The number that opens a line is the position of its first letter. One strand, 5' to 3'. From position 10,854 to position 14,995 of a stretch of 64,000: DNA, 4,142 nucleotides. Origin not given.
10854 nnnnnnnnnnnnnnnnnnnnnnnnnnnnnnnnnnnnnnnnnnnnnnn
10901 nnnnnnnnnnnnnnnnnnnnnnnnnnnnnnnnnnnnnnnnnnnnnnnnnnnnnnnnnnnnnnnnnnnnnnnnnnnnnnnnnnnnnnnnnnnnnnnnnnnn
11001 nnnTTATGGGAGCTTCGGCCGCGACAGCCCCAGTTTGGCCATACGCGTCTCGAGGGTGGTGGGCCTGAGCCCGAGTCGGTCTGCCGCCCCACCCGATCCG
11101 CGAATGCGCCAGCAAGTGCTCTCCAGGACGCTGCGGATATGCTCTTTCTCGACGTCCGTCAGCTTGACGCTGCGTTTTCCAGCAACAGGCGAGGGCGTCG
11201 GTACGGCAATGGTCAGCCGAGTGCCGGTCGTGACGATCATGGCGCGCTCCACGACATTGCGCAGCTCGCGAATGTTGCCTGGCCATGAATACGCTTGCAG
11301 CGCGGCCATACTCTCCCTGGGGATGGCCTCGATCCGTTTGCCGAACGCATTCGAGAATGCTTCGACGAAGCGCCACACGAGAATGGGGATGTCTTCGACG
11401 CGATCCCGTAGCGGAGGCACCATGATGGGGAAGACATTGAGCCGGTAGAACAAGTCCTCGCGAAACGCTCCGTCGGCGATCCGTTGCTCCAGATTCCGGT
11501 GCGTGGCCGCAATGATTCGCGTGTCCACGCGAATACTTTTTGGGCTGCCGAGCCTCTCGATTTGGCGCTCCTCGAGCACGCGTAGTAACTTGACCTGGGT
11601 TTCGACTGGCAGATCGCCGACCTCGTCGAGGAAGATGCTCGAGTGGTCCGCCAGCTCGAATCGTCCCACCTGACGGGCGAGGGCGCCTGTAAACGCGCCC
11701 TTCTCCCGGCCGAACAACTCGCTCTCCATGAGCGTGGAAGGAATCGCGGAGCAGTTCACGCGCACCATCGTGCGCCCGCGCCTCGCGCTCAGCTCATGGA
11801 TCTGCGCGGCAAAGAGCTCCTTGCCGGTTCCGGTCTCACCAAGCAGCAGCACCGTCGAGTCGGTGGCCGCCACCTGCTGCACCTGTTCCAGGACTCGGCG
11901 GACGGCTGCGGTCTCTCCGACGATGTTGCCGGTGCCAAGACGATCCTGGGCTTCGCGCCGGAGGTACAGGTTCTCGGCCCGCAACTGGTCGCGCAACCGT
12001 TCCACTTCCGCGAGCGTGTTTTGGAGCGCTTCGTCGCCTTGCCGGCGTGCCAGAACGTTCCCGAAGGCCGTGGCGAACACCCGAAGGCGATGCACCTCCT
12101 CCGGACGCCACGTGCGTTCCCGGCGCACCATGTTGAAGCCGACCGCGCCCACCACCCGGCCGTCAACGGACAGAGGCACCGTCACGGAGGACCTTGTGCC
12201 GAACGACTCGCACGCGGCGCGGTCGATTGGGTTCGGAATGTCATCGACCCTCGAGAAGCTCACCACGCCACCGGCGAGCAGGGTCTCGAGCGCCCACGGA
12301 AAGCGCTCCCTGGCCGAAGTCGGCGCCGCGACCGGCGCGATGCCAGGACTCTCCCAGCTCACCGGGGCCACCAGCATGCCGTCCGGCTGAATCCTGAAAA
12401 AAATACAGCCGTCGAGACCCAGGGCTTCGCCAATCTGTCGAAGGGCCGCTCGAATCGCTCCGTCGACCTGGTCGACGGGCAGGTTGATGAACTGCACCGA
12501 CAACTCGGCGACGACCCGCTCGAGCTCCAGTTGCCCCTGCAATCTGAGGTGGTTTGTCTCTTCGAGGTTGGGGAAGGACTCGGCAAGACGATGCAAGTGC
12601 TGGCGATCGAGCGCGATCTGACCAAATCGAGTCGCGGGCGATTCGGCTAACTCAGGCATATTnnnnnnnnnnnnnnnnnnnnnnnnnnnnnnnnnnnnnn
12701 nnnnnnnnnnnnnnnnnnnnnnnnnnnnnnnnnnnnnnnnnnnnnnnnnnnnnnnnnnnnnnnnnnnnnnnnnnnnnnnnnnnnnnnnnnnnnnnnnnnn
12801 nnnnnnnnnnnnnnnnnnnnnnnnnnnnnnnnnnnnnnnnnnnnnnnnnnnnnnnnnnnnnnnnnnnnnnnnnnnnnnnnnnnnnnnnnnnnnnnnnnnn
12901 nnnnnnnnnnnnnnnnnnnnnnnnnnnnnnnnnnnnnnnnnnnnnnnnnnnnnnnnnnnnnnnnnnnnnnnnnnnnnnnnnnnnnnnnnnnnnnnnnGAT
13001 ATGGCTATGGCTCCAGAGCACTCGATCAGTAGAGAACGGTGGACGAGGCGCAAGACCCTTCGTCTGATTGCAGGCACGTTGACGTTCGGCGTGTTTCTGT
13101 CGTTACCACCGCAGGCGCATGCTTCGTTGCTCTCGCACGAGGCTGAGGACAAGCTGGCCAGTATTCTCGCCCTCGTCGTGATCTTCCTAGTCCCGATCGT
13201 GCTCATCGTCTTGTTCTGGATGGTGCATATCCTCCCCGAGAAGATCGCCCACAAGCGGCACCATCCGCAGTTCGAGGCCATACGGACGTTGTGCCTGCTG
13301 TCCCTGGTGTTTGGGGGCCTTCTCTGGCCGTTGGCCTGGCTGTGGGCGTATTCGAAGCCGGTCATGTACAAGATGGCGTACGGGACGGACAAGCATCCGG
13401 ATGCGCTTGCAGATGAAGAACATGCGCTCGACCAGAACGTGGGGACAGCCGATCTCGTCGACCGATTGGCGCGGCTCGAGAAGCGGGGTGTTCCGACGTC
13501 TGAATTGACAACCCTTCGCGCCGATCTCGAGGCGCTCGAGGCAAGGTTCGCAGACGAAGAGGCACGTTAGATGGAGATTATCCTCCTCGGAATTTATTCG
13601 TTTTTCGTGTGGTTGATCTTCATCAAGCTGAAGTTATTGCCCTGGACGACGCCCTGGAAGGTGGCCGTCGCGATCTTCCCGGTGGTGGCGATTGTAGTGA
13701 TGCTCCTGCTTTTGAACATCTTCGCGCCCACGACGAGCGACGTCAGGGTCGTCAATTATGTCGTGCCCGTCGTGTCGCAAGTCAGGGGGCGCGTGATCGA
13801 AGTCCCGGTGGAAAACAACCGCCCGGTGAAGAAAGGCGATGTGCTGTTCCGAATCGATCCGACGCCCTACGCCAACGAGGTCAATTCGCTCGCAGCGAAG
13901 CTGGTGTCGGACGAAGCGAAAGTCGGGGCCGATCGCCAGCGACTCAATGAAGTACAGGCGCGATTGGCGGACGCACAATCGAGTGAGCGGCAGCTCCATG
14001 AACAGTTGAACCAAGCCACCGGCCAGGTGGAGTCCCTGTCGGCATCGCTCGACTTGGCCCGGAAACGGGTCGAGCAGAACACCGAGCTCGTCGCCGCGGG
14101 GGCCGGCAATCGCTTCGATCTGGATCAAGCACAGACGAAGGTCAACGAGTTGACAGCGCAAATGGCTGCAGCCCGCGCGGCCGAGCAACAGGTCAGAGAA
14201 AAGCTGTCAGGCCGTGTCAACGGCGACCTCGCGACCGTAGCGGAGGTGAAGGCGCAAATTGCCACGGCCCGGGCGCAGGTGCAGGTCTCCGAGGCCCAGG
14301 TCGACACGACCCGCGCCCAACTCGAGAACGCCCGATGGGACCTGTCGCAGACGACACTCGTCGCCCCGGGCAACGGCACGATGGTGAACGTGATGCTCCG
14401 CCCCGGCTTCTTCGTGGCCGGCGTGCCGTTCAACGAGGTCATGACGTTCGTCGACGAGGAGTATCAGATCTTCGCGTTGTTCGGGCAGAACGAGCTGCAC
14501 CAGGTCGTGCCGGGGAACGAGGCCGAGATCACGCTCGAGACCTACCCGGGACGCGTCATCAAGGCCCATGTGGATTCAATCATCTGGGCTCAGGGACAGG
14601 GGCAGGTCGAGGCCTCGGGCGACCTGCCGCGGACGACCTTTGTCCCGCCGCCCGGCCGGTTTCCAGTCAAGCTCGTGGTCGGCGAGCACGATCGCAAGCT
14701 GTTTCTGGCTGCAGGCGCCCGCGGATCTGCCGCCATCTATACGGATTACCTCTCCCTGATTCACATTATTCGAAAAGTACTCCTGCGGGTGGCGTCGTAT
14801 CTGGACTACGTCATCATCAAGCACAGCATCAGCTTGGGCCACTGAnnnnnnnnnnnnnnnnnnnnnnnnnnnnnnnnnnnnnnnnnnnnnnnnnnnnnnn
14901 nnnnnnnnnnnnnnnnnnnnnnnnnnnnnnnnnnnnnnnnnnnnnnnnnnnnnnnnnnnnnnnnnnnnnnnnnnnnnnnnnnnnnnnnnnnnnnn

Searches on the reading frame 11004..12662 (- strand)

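Call 25: search_protein_families(library=pfam, proteins=[window:11004-12662:-], max_evalue=0.0001)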
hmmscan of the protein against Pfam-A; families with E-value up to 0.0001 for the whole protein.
window:11004-12662:- (552 aa): 8 families
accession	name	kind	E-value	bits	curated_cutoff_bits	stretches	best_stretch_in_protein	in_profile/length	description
PF00158.32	Sigma54_activat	-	3.1e-68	229.2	20.2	1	247-413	1-167/168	Sigma-54 interaction domain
PF25601.1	AAA_lid_14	-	6e-22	77.7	27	1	419-485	1-67/87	AAA+ ATPase lid domain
PF14532.12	Sigma54_activ_2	-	5e-16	59.6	25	1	248-418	1-138/138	Sigma-54 interaction domain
PF01590.32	GAF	-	8.9e-12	46.1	22.4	1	69-203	5-132/133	GAF domain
PF13185.12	GAF_2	-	2e-08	35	28.6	1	66-204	4-135/136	GAF domain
PF07728.20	AAA_5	-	3.4e-07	30.8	22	1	271-390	2-124/139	AAA domain (dynein-related subfamily)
PF02954.25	HTH_8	-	1.4e-05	25.2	22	1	501-544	2-42/42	Bacterial regulatory protein, Fis family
PF07724.20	AAA_2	-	9.9e-05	22.9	27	0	269-371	4-107/166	AAA domain (Cdc48 subfamily)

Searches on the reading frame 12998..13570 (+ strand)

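Call 25: search_protein_families(library=pfam, proteins=[window:12998-13570:+], max_evalue=0.0001)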
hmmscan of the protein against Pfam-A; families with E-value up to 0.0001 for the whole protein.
window:12998-13570:+ (190 aa): 1 family
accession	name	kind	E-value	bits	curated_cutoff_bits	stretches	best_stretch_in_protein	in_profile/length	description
PF11742.13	DUF3302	-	3.5e-16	59.5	32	1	56-118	3-65/77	Protein of unknown function (DUF3302)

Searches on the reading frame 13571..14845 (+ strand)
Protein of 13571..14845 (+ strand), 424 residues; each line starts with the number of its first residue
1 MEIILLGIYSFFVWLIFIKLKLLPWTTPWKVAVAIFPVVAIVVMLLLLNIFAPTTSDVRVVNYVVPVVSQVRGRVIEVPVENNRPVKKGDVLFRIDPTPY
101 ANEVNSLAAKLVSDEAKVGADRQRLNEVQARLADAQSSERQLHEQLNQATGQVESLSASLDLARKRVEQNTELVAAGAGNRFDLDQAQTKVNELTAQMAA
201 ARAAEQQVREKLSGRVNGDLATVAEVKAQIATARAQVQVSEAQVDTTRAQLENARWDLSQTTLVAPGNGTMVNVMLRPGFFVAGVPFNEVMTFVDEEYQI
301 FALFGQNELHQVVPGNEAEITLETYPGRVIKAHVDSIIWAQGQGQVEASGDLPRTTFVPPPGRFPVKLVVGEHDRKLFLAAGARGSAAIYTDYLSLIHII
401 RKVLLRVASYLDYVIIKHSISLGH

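Call 26: search_protein_families(library=pfam, proteins=[window:13571-14845:+], max_evalue=0.0001)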
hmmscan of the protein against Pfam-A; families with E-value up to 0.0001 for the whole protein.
window:13571-14845:+ (424 aa): 2 families
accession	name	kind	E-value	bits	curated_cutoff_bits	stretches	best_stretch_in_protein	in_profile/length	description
PF16576.10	HlyD_D23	-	8.3e-09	35.5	30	1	138-337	15-184/214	Barrel-sandwich domain of CusB or HlyD membrane-fusion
PF13533.13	Biotin_lipoyl_2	-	8.2e-07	29.2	29.8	1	66-96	2-32/32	Biotin-lipoyl like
